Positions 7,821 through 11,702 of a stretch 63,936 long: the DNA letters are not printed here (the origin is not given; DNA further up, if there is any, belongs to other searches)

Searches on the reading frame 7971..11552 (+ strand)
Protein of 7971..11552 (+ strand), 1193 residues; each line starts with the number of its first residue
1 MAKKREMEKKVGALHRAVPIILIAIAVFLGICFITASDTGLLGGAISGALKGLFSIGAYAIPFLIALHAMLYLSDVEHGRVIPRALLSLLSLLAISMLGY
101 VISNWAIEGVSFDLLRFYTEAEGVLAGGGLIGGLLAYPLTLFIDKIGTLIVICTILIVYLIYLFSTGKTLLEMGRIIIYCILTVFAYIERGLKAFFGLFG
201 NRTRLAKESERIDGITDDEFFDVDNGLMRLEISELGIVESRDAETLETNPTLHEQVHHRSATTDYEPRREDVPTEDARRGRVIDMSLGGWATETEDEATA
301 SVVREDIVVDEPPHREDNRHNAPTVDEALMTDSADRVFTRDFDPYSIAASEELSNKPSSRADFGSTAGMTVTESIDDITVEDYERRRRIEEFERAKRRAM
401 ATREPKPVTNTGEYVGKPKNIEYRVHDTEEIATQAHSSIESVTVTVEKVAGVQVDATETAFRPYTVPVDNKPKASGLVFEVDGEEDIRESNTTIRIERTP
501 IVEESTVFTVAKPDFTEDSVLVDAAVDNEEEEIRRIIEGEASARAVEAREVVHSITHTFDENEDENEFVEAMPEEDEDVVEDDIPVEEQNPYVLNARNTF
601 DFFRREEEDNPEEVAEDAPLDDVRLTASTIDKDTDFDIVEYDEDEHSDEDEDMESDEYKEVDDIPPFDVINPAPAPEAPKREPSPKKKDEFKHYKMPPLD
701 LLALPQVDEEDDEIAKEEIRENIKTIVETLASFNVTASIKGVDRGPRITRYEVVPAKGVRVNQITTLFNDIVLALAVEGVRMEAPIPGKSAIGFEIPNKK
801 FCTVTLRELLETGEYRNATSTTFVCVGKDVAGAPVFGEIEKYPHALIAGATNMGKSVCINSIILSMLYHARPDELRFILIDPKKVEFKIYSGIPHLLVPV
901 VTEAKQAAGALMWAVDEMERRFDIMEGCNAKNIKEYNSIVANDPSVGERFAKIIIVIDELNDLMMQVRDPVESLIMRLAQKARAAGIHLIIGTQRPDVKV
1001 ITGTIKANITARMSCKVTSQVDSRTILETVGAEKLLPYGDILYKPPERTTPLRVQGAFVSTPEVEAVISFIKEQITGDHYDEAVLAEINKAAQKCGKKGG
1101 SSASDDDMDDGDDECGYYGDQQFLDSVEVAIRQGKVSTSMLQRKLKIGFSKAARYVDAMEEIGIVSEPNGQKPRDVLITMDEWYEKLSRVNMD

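Call 68: search_protein_families(library=pfam, proteins=[window:7971-11552:+], max_evalue=0.0001)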
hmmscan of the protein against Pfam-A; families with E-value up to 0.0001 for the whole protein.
window:7971-11552:+ (1193 aa): 3 families
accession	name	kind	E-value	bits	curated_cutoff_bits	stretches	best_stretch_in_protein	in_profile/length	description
PF01580.24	FtsK_SpoIIIE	-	3.4e-52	177.5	24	1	806-997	2-220/221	FtsK/SpoIIIE family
PF17854.6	FtsK_alpha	-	4.1e-29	101.2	22.9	1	696-798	1-101/101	FtsK alpha domain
PF09397.16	FtsK_gamma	-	1.9e-22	79.2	30.6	1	1120-1179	4-63/63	Ftsk gamma domain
